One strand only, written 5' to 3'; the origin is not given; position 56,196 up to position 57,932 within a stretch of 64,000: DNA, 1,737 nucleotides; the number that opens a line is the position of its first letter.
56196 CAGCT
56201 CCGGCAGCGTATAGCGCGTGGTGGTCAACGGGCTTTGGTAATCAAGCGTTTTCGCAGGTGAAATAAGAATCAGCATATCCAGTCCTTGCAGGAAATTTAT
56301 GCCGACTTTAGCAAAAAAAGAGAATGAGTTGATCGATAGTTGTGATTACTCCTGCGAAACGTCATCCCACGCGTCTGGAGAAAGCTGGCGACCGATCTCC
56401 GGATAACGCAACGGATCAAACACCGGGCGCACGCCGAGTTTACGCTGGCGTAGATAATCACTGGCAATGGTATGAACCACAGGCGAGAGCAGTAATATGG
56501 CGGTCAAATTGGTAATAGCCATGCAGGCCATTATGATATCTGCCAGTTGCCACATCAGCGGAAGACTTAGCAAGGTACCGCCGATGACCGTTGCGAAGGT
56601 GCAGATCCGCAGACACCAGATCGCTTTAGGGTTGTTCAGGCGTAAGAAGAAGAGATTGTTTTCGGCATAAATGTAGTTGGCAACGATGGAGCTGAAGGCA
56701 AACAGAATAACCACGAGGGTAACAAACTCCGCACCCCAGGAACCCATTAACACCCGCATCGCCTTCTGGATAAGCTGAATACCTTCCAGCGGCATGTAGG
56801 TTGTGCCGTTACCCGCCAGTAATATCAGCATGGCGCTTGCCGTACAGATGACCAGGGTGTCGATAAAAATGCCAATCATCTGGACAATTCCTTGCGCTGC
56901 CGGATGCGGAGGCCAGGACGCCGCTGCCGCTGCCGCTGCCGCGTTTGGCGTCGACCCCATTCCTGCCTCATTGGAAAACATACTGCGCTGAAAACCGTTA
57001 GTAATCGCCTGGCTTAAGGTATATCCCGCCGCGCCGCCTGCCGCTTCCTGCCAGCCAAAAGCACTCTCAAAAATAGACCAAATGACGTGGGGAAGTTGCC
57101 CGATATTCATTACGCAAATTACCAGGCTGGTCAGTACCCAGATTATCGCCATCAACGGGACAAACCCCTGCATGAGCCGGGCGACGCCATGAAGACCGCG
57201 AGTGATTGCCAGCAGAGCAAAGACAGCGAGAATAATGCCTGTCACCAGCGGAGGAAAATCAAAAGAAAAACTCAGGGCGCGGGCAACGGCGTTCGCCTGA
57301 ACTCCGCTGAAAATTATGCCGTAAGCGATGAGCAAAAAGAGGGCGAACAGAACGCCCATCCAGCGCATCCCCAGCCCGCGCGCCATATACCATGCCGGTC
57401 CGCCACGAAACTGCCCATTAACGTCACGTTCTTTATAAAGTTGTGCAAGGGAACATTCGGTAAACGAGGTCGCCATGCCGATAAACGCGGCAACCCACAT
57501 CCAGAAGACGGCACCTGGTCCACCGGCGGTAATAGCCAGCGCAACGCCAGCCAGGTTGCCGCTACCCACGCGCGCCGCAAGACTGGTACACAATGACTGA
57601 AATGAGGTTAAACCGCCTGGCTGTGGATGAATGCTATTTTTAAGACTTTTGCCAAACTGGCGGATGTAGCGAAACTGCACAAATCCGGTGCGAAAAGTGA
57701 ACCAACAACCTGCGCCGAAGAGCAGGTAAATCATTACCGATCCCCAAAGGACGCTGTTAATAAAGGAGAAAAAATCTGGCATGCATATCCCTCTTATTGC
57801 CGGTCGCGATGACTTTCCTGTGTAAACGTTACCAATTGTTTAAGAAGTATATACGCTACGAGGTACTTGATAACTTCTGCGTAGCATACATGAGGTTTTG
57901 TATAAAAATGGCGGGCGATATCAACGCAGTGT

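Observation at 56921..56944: GCCGCT hexanucleotide repeat encoding a poly-Ala tract in yaaJ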

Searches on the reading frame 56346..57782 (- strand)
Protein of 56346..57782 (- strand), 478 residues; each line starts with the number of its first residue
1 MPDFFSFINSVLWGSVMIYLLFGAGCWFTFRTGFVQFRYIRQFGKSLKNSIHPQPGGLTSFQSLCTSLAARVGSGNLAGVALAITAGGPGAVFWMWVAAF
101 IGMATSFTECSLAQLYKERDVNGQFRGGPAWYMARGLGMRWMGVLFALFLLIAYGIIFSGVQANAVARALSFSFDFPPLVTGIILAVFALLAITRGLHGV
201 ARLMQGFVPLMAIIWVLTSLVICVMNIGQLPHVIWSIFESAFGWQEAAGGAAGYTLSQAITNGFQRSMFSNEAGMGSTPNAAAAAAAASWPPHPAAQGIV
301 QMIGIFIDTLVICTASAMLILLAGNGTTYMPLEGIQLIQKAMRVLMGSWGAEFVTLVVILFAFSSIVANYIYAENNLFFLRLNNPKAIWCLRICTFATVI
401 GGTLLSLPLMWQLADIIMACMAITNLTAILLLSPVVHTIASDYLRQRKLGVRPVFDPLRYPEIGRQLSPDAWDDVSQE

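Call 34: search_solved_structures(query=window:56346-57782:-, show_alignments=1)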
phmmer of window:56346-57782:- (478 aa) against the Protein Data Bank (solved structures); distinct sequences matched with E-value up to 0.001: 1.
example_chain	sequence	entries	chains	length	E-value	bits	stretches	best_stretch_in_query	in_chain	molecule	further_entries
6cse_M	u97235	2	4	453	8.1e-81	275.5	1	6-439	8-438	Sodium/alanine symporter AgcS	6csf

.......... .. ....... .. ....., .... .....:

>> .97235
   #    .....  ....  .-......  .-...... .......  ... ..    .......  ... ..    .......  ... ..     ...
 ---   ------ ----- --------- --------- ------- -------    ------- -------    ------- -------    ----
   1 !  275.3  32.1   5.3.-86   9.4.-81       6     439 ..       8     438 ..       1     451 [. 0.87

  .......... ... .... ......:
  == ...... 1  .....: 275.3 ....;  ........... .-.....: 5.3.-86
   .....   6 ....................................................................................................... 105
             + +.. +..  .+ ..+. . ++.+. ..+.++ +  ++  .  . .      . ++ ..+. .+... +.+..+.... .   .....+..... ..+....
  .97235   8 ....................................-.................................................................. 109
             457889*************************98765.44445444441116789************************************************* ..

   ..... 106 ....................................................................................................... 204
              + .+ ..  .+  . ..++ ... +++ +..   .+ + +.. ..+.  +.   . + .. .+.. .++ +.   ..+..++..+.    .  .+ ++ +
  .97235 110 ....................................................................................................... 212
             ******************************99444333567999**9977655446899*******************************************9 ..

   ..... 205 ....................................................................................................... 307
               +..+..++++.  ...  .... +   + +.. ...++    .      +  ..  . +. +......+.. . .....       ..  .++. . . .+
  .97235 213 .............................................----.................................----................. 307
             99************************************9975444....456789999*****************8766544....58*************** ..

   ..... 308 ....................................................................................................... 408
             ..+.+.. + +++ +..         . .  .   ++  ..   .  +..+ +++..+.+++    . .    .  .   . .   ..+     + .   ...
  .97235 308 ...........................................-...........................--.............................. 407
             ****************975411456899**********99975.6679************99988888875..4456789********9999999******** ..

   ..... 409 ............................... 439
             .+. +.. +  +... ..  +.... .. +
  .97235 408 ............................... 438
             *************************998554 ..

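Call 35: search_protein_families(library=pfam, proteins=[window:56346-57782:-])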
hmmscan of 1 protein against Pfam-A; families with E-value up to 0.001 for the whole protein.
window:56346-57782:- (478 aa): 2 families
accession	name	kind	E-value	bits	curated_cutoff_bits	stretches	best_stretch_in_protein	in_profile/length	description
PF01235.23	Na_Ala_symp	-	1e-145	486.4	24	1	52-455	7-392/392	Sodium:alanine symporter family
PF02990.21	EMP70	-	0.00093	18.4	27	1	313-472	256-413/517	Endomembrane protein 70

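Call 37: find_homologous_proteins(query=window:56346-57782:-, max_evalue=1e-100)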
Query window:56346-57782:- (478 aa): 7145 proteins with E <= 1e-100 among 8000 candidates; the best 120 are listed.
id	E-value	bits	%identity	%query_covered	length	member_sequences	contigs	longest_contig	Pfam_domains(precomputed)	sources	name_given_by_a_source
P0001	0.0e+0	1049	99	100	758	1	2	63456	PF01235.24,PF03883.21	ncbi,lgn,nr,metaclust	ncbi:putative transport protein [Escherichia coli]|nr:putative transport protein [Escherichia coli]|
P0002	0.0e+0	1048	99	100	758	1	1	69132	PF01235.24,PF03883.21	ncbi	-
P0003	0.0e+0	1047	99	100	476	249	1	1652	PF01235.24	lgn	-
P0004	0.0e+0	1046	99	100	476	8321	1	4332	PF01235.24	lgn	-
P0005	0.0e+0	1046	99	100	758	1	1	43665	PF01235.24,PF03883.21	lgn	-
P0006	0.0e+0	1043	98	100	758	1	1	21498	PF01235.24,PF03883.21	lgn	-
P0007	0.0e+0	1042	98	100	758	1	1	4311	PF01235.24,PF03883.21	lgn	-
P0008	1.1e-286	969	91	100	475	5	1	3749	PF01235.24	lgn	-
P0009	9.1e-284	960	93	100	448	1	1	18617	PF01235.24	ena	-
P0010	4.0e-282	954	92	100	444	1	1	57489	PF01235.24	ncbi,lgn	-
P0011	9.0e-280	946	91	100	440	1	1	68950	PF01235.24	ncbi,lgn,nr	ncbi:TPA: sodium:alanine symporter family protein [Escherichia coli]|nr:sodium:alanine symporter fam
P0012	1.5e-279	946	91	100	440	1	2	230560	PF01235.24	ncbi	ncbi:alanine/glycine:cation symporter family protein [Escherichia coli]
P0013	2.8e-279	945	91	100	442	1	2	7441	PF01235.24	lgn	-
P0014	1.1e-277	940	91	100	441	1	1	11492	PF01235.24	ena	-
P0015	3.9e-274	928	90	100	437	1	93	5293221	PF01235.24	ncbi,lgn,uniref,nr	ncbi:alanine/glycine:cation symporter family protein [Escherichia coli]|uniref:alanine/glycine:catio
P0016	3.8e-273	925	90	100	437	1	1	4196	PF01235.24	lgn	-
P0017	7.7e-267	904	79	100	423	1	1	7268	PF01235.24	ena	-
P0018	4.5e-265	898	81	100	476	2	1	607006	PF01235.24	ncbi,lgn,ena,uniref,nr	ncbi:sodium:alanine symporter family protein [Citrobacter sp. ku-bf4]|uniref:alanine/glycine:cation 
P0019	1.0e-264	897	80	100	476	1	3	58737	PF01235.24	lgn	-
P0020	2.0e-264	896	81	100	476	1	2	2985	PF01235.24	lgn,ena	-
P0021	2.5e-264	896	81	100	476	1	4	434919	PF01235.24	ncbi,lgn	ncbi:alanine/glycine:cation symporter family protein [Citrobacter farmeri]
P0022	3.1e-264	895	81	100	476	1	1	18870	PF01235.24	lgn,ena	-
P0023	5.0e-264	895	80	100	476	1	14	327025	PF01235.24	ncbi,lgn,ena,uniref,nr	ncbi:sodium:alanine symporter family protein [Citrobacter sp. ANG330]|uniref:Sodium:alanine symporte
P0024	5.7e-264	894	81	100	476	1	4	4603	PF01235.24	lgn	-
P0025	6.7e-264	894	80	100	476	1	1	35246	PF01235.24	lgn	-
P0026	7.9e-264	894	81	100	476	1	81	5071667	PF01235.24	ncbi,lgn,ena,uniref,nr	ncbi:alanine/glycine:cation symporter family protein [Citrobacter farmeri]|uniref:alanine/glycine:ca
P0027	1.1e-263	893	81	100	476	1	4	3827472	PF01235.24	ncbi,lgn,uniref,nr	ncbi:TPA: sodium:alanine symporter family protein [Citrobacter farmeri]|uniref:alanine/glycine:catio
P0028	1.1e-263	893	81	100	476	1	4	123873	PF01235.24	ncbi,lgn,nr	ncbi:TPA: sodium:alanine symporter family protein [Citrobacter farmeri]|nr:sodium:alanine symporter 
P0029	1.1e-263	893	80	100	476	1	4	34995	PF01235.24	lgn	-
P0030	1.1e-263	893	81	100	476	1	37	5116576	PF01235.24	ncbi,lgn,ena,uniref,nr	ncbi:alanine/glycine:cation symporter family protein [Citrobacter farmeri]|uniref:alanine/glycine:ca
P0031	1.1e-263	893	80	100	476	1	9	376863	PF01235.24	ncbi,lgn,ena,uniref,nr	ncbi:TPA: sodium:alanine symporter family protein [Citrobacter farmeri]|uniref:alanine/glycine:catio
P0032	1.4e-263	893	80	100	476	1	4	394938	PF01235.24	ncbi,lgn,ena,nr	ncbi:TPA: alanine/glycine:cation symporter family protein [Citrobacter farmeri]|nr:sodium:alanine sy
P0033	1.5e-263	893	80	100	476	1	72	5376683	PF01235.24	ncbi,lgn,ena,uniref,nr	ncbi:TPA: sodium:alanine symporter family protein [Citrobacter farmeri]|uniref:Sodium:alanine sympor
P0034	1.8e-263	893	81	100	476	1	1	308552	PF01235.24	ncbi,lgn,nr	ncbi:sodium:alanine symporter family protein [Citrobacter amalonaticus]|nr:sodium:alanine symporter 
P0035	1.9e-263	893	80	100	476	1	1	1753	PF01235.24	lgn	-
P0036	2.5e-263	892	81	100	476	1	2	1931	PF01235.24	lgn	-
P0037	2.6e-263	892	87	100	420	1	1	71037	PF01235.24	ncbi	-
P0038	2.8e-263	892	80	100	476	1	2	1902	PF01235.24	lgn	-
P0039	3.0e-263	892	81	100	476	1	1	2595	PF01235.24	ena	-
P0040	3.1e-263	892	81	100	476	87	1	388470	PF01235.24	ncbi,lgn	ncbi:TPA: alanine/glycine:cation symporter family protein [Citrobacter amalonaticus]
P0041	3.4e-263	892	81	100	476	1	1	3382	PF01235.24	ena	-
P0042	3.5e-263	892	80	100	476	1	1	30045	PF01235.24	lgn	-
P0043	4.0e-263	892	80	100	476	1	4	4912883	PF01235.24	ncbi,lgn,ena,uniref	ncbi:alanine/glycine:cation symporter family protein [Citrobacter farmeri]|uniref:alanine/glycine:ca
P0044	4.7e-263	891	80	100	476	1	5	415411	PF01235.24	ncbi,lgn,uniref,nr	ncbi:sodium:alanine symporter family protein [Citrobacter farmeri]|uniref:alanine/glycine:cation sym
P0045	5.4e-263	891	80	100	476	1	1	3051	PF01235.24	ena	-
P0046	5.4e-263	891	80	100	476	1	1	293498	PF01235.24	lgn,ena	-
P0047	6.1e-263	891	80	100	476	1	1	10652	PF01235.24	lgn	-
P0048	8.1e-263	891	81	100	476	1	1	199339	PF01235.24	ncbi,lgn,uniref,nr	ncbi:sodium:alanine symporter family protein [Citrobacter farmeri]|uniref:alanine/glycine:cation sym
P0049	1.1e-262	890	80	100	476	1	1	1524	PF01235.24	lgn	-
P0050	1.1e-262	890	81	100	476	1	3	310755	PF01235.24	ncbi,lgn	ncbi:TPA: alanine/glycine:cation symporter family protein [Citrobacter farmeri]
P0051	1.4e-262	890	80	100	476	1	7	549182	PF01235.24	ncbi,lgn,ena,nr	ncbi:TPA: sodium:alanine symporter family protein [Citrobacter freundii]|nr:sodium:alanine symporter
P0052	1.8e-262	889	80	100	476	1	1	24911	PF01235.24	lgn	-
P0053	1.8e-262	889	80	100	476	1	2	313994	PF01235.24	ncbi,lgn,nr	ncbi:TPA: sodium:alanine symporter family protein [Citrobacter farmeri]|nr:sodium:alanine symporter 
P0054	2.1e-262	889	87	100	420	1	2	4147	PF01235.24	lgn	-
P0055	2.2e-262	889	80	100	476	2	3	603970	PF01235.24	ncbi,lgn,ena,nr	ncbi:alanine/glycine:cation symporter family protein [Citrobacter farmeri]|nr:sodium:alanine symport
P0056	4.4e-262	888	81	100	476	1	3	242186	PF01235.24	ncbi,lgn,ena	ncbi:alanine/glycine:cation symporter family protein [Citrobacter telavivensis]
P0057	6.9e-262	887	87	100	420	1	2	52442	PF01235.24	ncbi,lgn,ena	-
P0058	9.8e-262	887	80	100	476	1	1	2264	PF01235.24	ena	-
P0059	9.8e-261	884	81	100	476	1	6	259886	PF01235.24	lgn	-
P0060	2.5e-260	882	81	100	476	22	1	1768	PF01235.24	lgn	-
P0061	2.4e-259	879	87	100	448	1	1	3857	PF01235.24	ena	-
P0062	4.7e-259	878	80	100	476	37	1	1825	PF01235.24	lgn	-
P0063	1.2e-258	877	79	100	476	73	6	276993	PF01235.24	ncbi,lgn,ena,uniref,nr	ncbi:TPA: sodium:alanine symporter family protein [Escherichia fergusonii]|uniref:alanine/glycine:ca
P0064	9.7e-258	874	80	100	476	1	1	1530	PF01235.24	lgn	-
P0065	1.5e-257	873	79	100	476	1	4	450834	PF01235.24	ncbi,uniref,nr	ncbi:sodium:alanine symporter family protein [Citrobacter amalonaticus]|uniref:Sodium:alanine sympor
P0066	8.6e-257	871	78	100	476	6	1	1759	PF01235.24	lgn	-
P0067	4.1e-252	855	79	100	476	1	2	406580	PF01235.24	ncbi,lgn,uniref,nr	ncbi:TPA: sodium:alanine symporter family protein [Citrobacter freundii]|uniref:alanine/glycine:cati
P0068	1.0e-251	854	79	100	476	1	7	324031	PF01235.24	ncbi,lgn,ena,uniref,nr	ncbi:TPA: alanine/glycine:cation symporter family protein [Citrobacter freundii]|uniref:alanine/glyc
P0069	2.0e-251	853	79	100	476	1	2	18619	PF01235.24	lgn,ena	-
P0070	4.8e-251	852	79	100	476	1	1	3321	PF01235.24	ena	-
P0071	5.3e-251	852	78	100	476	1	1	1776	PF01235.24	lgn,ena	-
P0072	6.5e-251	851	78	100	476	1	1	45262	PF01235.24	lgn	-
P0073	7.3e-251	851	78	100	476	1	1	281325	PF01235.24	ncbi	-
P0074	1.1e-250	851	79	100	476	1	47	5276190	PF01235.24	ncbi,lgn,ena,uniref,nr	ncbi:alanine/glycine:cation symporter family protein [Citrobacter freundii complex sp. 2024EL-00228]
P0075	1.1e-250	850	78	100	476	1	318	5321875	PF01235.24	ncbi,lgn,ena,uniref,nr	ncbi:TPA: alanine/glycine:cation symporter family protein [Citrobacter freundii]|uniref:Sodium:alani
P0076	1.3e-250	850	78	100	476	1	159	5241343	PF01235.24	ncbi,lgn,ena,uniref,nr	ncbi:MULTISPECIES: alanine/glycine:cation symporter family protein [Citrobacter freundii complex]|un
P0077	1.5e-250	850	79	100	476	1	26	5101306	PF01235.24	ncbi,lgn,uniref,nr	ncbi:alanine/glycine:cation symporter family protein [Citrobacter freundii]|uniref:alanine/glycine:c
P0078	1.6e-250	850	78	100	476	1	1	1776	PF01235.24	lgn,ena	-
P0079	1.9e-250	850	78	100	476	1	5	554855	PF01235.24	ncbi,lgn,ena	ncbi:TPA: alanine/glycine:cation symporter family protein [Citrobacter freundii]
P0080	1.9e-250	850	78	100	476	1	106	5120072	PF01235.24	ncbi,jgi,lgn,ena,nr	ncbi:sodium:alanine symporter family protein [Citrobacter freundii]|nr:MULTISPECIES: sodium:alanine 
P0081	2.1e-250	850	78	100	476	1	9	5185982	PF01235.24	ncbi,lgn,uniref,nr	ncbi:sodium:alanine symporter family protein [Citrobacter freundii]|uniref:alanine/glycine:cation sy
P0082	2.2e-250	850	78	100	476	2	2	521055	PF01235.24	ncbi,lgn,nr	ncbi:alanine/glycine:cation symporter family protein [Citrobacter freundii]|nr:sodium:alanine sympor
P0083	2.6e-250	849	78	100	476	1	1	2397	PF01235.24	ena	-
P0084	2.8e-250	849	78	100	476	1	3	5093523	PF01235.24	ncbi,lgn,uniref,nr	ncbi:Putative alanine/glycine transport protein [Citrobacter europaeus]|uniref:alanine/glycine:catio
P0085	3.0e-250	849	78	100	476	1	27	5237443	PF01235.24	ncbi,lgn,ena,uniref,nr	ncbi:alanine/glycine:cation symporter family protein [Citrobacter freundii]|uniref:alanine/glycine:c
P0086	3.1e-250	849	78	100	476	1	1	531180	PF01235.24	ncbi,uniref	ncbi:alanine/glycine:cation symporter family protein [Citrobacter freundii]|uniref:alanine/glycine:c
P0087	3.2e-250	849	78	100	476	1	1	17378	PF01235.24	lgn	-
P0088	3.2e-250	849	78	100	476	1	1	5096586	PF01235.24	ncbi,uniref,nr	ncbi:sodium:alanine symporter [Citrobacter freundii]|uniref:alanine/glycine:cation symporter family 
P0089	3.2e-250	849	78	100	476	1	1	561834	PF01235.24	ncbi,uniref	ncbi:alanine/glycine:cation symporter family protein [Citrobacter europaeus]|uniref:alanine/glycine:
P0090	3.5e-250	849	78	100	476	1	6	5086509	PF01235.24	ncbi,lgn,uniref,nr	ncbi:TPA: alanine/glycine:cation symporter family protein [Citrobacter freundii]|uniref:alanine/glyc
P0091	3.6e-250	849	78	100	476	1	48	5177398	PF01235.24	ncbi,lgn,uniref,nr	ncbi:TPA: alanine/glycine:cation symporter family protein [Citrobacter freundii]|uniref:Sodium:alani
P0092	4.2e-250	849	78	100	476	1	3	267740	PF01235.24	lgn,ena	-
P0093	4.4e-250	849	78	100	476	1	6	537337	PF01235.24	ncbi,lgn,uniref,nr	ncbi:sodium:alanine symporter family protein [Citrobacter freundii]|uniref:alanine/glycine:cation sy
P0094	4.5e-250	849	78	100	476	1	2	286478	PF01235.24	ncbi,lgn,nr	ncbi:TPA: sodium:alanine symporter family protein [Citrobacter freundii]|nr:sodium:alanine symporter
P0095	5.0e-250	848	78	100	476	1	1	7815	PF01235.24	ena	-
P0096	5.4e-250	848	78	100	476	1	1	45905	PF01235.24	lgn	-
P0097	6.1e-250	848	78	100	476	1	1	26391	PF01235.24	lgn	-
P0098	6.8e-250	848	78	100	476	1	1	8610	PF01235.24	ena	-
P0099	7.6e-250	848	78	100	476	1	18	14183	PF01235.24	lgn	-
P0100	8.7e-250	848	78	100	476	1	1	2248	PF01235.24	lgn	-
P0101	9.0e-250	848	78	100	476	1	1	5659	PF01235.24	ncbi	-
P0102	9.7e-250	847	78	100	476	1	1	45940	PF01235.24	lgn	-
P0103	1.2e-249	847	78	100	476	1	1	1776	PF01235.24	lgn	-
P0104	1.2e-249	847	78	100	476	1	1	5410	PF01235.24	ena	-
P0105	1.2e-249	847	78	100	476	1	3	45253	PF01235.24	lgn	-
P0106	1.3e-249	847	78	100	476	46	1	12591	PF01235.24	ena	-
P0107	1.4e-249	847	78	100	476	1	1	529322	PF01235.24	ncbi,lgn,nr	ncbi:sodium:alanine symporter family protein [Citrobacter freundii]|nr:sodium:alanine symporter fami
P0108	1.5e-249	847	79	100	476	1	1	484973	PF01235.24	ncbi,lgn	ncbi:alanine/glycine:cation symporter family protein [Citrobacter freundii]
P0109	1.6e-249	847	78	100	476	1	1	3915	PF01235.24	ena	-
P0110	4.2e-249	845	77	100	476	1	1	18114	PF01235.24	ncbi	-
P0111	5.1e-249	845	78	100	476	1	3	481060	PF01235.24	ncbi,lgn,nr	ncbi:alanine/glycine:cation symporter family protein [Citrobacter freundii]|nr:sodium:alanine sympor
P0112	6.1e-249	845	78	100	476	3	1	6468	PF01235.24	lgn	-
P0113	6.4e-249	845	78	100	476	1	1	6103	PF01235.24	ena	-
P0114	7.7e-249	844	79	99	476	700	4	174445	PF01235.24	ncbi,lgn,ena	ncbi:TPA: alanine/glycine:cation symporter family protein [Citrobacter freundii]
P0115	1.9e-248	843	79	99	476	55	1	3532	PF01235.24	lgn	-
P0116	2.8e-248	843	78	100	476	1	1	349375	PF01235.24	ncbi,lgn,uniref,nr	ncbi:alanine/glycine:cation symporter family protein [Citrobacter sp. FP75]|uniref:alanine/glycine:c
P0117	5.4e-248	842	78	100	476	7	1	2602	PF01235.24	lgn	-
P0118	5.5e-248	842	78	100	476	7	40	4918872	PF01235.24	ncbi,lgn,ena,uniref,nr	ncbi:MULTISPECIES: sodium:alanine symporter family protein [Citrobacter]|uniref:Sodium:alanine sympo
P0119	9.7e-248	841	77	100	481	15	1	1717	PF01235.24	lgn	-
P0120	9.9e-248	841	78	100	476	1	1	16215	PF01235.24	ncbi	ncbi:sodium:alanine symporter family protein [Citrobacter freundii]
